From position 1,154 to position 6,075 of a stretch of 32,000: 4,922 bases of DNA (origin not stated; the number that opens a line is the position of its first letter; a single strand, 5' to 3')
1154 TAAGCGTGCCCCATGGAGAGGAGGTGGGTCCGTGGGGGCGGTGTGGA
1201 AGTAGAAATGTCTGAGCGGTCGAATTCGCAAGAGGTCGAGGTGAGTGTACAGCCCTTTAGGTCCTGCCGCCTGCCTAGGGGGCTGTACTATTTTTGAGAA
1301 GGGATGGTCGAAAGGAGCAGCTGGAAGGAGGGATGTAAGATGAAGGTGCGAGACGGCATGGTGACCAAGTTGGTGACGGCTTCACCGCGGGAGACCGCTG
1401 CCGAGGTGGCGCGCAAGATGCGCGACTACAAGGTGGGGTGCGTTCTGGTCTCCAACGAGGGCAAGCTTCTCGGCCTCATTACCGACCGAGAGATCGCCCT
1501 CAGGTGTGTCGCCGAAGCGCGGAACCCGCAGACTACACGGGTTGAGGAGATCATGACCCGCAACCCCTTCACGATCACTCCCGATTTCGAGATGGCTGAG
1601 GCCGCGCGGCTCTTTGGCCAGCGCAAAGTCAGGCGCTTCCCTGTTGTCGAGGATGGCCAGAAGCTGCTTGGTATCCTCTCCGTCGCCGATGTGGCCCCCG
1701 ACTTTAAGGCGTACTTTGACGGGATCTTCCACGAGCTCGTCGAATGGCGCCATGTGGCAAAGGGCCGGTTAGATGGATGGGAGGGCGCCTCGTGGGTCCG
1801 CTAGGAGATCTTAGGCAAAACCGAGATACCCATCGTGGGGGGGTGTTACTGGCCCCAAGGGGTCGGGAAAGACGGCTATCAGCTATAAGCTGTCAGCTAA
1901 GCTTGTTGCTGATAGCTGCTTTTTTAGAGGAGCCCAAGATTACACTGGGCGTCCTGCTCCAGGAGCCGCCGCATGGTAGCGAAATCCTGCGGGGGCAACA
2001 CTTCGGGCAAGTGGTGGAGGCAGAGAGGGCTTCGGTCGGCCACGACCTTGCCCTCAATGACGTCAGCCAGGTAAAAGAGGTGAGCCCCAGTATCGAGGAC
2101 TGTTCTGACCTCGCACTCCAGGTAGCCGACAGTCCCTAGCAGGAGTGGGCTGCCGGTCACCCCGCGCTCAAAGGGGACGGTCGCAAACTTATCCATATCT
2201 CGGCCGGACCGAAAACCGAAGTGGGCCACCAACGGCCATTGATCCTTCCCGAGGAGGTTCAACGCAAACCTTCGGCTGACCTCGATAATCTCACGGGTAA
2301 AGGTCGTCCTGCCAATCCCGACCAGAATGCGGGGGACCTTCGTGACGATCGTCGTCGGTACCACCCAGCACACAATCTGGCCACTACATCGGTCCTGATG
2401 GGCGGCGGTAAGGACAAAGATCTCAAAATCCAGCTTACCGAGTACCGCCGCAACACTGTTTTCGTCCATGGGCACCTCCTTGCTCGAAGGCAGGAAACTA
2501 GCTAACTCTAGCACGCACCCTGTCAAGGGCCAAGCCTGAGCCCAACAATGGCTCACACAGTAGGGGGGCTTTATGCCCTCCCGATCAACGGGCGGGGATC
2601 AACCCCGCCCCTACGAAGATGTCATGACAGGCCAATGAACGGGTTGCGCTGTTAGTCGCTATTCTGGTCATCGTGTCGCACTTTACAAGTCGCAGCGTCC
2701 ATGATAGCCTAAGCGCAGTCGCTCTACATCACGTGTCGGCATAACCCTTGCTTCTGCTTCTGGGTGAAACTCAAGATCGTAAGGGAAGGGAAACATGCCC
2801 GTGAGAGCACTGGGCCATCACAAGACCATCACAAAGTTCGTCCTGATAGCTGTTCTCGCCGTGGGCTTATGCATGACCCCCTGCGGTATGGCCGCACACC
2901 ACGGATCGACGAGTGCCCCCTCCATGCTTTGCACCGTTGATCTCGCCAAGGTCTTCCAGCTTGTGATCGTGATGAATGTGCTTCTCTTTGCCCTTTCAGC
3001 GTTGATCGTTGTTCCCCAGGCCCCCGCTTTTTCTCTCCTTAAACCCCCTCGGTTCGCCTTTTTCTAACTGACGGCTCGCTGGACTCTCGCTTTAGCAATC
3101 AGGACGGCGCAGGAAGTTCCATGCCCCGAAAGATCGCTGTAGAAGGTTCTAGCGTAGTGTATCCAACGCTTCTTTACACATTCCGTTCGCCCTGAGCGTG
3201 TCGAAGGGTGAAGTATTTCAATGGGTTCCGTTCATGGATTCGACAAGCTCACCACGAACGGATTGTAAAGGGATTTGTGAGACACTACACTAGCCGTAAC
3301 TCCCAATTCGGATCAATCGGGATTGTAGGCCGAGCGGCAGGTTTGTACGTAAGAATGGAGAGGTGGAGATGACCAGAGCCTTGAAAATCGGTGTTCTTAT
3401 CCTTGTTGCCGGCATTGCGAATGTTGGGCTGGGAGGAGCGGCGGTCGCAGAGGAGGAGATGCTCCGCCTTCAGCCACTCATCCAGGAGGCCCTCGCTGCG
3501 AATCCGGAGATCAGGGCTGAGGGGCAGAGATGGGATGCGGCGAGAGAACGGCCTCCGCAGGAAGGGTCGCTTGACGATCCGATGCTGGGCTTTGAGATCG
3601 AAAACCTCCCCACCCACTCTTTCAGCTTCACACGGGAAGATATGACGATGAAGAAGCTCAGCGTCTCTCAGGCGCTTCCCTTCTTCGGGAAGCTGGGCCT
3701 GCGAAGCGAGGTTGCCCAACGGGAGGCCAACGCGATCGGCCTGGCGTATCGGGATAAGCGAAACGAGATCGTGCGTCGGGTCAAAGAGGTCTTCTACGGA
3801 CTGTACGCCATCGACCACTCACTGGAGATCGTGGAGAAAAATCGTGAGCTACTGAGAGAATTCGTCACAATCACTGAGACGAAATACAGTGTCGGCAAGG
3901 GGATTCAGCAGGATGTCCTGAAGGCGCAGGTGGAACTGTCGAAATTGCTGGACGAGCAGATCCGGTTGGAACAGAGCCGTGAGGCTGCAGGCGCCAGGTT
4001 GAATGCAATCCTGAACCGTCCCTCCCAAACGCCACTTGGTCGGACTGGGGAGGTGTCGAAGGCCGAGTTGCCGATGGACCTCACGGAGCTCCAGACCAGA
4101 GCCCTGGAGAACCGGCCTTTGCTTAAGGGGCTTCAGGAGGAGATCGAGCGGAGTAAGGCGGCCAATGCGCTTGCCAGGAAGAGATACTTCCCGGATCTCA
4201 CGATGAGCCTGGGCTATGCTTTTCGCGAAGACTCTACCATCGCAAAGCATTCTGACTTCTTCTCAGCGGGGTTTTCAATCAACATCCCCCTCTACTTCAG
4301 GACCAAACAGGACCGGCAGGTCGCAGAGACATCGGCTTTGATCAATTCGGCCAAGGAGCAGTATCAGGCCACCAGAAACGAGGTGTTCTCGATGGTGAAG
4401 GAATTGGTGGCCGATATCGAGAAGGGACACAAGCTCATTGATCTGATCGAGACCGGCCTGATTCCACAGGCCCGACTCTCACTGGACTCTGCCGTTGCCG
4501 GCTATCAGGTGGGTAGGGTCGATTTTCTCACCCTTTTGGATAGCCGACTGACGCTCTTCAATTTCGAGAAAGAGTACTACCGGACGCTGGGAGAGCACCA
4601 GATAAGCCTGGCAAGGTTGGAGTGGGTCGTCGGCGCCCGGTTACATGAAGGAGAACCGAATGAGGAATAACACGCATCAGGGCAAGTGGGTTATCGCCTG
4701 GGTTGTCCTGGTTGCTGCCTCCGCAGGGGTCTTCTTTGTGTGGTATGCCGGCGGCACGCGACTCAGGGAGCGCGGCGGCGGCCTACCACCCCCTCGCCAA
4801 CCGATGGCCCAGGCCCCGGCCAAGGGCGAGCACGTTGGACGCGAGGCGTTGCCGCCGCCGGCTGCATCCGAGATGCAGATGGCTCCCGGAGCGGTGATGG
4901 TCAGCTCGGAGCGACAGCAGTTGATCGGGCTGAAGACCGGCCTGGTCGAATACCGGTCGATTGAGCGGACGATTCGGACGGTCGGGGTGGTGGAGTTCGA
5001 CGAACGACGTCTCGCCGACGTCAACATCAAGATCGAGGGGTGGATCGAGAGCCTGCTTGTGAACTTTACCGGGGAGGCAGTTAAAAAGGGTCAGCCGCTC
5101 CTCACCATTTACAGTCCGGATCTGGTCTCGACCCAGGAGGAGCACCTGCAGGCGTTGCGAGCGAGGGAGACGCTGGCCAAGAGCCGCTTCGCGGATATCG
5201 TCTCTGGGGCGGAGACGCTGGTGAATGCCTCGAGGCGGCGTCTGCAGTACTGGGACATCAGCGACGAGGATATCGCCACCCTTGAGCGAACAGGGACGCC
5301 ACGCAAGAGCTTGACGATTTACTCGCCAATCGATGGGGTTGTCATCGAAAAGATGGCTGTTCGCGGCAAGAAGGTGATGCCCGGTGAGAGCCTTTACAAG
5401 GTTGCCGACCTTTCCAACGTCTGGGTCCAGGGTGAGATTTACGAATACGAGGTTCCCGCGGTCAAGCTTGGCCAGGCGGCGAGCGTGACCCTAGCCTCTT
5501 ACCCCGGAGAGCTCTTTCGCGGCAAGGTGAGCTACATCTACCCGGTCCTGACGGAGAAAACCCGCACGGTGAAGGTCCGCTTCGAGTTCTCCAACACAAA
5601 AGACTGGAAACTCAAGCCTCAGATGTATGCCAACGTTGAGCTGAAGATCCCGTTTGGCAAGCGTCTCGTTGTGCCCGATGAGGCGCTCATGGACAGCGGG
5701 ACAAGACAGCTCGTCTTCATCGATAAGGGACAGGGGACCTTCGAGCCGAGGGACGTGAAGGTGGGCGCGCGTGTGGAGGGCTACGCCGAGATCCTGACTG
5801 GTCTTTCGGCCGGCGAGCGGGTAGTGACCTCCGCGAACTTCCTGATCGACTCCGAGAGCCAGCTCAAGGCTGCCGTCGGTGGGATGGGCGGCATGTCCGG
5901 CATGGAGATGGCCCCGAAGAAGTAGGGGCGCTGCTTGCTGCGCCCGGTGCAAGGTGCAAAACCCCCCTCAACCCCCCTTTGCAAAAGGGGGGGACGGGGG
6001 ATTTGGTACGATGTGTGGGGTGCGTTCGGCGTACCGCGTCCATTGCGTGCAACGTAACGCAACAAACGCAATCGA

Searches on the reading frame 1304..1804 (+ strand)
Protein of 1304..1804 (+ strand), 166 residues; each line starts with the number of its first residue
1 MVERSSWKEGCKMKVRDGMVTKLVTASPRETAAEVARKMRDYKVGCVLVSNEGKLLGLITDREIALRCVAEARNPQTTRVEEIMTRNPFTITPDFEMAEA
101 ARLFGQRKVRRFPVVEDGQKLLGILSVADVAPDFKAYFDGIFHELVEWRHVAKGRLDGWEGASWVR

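Call 10: search_protein_families(library=pfam, proteins=[window:1304-1804:+], max_evalue=0.001)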
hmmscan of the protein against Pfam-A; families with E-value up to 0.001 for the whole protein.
window:1304-1804:+ (166 aa): 1 family
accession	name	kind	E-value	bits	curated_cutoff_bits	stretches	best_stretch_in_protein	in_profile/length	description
PF00571.33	CBS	-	1.2e-26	93.2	24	2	80-130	1-51/57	CBS domain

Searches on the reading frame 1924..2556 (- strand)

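Call 10: search_protein_families(library=pfam, proteins=[window:1924-2556:-], max_evalue=0.001)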
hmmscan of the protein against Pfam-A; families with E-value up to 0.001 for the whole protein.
window:1924-2556:- (210 aa): 1 family
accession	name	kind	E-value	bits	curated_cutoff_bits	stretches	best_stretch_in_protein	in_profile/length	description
PF01613.24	Flavin_Reduct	-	1.7e-22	80.7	27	1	45-180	7-144/153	Flavin reductase like domain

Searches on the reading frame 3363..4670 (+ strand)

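Call 10: search_protein_families(library=pfam, proteins=[window:3363-4670:+], max_evalue=0.001)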
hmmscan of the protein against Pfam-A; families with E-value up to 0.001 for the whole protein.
window:3363-4670:+ (435 aa): 1 family
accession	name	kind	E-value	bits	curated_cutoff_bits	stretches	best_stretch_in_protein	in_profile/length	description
PF02321.23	OEP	-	1.2e-49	169.1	22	2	240-420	1-183/187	Outer membrane efflux protein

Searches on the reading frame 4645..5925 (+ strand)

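Call 10: search_protein_families(library=pfam, proteins=[window:4645-5925:+], max_evalue=0.001)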
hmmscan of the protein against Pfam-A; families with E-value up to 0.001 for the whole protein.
window:4645-5925:+ (426 aa): 3 families
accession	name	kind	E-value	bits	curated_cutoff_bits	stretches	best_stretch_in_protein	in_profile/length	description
PF16576.10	HlyD_D23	-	1.2e-80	270.2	30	1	106-329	2-214/214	Barrel-sandwich domain of CusB or HlyD membrane-fusion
PF13437.12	HlyD_3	-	7.7e-19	68.8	22.2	1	224-319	1-97/106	HlyD family secretion protein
PF00529.27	CusB_dom_1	-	0.00021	21.9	26.5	0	286-395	12-89/89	Cation efflux system protein CusB domain 1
